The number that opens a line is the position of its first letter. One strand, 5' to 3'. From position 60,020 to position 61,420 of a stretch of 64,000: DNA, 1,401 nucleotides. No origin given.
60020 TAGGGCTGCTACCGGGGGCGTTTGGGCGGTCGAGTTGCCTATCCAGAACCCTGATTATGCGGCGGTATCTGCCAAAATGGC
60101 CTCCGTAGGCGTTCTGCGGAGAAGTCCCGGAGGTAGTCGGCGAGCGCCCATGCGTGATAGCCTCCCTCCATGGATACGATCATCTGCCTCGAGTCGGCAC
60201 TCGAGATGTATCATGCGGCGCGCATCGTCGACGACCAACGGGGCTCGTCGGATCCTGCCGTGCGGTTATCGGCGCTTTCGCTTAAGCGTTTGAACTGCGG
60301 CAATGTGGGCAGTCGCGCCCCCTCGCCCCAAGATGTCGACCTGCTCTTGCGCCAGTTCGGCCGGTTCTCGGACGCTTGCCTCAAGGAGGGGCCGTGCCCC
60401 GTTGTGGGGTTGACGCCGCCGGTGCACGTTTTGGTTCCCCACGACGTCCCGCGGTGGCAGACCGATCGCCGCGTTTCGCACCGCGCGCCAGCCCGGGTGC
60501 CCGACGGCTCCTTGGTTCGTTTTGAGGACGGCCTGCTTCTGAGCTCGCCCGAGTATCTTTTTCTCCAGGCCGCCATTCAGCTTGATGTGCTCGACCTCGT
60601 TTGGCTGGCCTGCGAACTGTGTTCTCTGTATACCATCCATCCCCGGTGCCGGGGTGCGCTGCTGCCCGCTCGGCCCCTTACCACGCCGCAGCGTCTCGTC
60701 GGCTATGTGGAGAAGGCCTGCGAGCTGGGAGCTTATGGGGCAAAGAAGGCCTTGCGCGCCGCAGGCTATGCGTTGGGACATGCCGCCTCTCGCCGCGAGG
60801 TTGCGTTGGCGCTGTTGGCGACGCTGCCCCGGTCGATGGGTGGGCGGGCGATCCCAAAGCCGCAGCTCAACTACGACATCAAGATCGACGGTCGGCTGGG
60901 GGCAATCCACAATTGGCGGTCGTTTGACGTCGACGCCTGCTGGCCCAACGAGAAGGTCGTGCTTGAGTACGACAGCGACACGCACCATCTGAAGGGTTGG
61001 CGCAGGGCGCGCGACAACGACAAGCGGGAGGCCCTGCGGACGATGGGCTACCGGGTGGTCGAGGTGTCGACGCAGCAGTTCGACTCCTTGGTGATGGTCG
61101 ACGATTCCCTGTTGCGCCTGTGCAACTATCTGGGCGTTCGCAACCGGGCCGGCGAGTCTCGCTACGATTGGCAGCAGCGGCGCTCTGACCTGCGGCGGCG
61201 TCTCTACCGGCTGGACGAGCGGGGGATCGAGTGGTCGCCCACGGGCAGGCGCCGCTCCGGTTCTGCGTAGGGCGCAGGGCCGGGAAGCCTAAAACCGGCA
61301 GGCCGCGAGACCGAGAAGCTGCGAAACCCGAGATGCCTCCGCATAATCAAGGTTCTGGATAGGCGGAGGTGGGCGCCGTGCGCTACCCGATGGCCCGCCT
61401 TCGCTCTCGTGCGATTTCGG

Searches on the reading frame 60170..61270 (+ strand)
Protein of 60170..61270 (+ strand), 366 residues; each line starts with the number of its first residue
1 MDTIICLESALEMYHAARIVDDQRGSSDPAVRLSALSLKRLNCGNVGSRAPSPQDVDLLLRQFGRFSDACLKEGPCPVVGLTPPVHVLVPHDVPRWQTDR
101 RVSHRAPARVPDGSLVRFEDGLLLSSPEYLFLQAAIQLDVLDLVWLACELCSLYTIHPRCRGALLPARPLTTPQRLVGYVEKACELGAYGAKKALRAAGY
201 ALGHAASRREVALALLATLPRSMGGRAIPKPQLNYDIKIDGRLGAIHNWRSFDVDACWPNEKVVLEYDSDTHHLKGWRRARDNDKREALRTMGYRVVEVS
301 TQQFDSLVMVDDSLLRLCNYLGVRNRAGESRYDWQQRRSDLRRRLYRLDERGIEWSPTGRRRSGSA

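Call 56: search_protein_families(library=pfam, proteins=[window:60170-61270:+])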
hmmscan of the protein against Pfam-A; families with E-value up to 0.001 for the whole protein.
window:60170-61270:+ (366 aa): 0 families

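Call 78: find_encoding_contigs(protein=window:60170-61270:+, flank=10000, max_places=10)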
Protein window:60170-61270:+ (366 aa): 17 contigs read that carry it; 10 places shown.
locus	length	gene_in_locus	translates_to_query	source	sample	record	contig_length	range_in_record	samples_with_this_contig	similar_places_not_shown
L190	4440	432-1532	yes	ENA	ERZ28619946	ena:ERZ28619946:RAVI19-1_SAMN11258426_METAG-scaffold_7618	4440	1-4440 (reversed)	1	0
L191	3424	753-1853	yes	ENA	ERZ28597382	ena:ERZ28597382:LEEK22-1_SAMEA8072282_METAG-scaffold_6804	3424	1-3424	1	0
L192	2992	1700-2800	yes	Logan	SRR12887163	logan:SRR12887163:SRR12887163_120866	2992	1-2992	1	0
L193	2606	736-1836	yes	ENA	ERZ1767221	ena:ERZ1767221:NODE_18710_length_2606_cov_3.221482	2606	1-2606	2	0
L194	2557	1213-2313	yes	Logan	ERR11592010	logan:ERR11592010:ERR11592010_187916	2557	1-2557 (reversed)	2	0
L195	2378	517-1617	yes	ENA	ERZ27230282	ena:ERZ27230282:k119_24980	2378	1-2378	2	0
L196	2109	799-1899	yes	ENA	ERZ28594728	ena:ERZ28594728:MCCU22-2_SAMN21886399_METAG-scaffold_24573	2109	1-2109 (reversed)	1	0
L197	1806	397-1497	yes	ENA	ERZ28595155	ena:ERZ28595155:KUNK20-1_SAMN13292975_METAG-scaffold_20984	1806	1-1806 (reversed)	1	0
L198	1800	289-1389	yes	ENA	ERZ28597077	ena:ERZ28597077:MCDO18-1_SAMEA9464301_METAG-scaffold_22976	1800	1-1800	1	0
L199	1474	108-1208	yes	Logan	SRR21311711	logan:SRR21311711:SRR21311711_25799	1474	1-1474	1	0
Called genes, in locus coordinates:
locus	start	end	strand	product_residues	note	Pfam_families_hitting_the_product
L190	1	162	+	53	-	?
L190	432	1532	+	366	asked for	-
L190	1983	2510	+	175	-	PF04221:RelB, PF01909:NTP_transf_2, PF18765:Polbeta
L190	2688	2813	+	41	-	PF01934:HepT-like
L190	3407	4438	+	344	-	?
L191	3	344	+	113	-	?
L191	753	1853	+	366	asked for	-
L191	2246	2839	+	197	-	PF04221:RelB, PF01909:NTP_transf_2, PF18765:Polbeta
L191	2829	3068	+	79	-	-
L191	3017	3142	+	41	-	PF01934:HepT-like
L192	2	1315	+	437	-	?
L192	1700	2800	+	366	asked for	-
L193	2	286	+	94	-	?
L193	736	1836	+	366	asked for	-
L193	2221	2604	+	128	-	?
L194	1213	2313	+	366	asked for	-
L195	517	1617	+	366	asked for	-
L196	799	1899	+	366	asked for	-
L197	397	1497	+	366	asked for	-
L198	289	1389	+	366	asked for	-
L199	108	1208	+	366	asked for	-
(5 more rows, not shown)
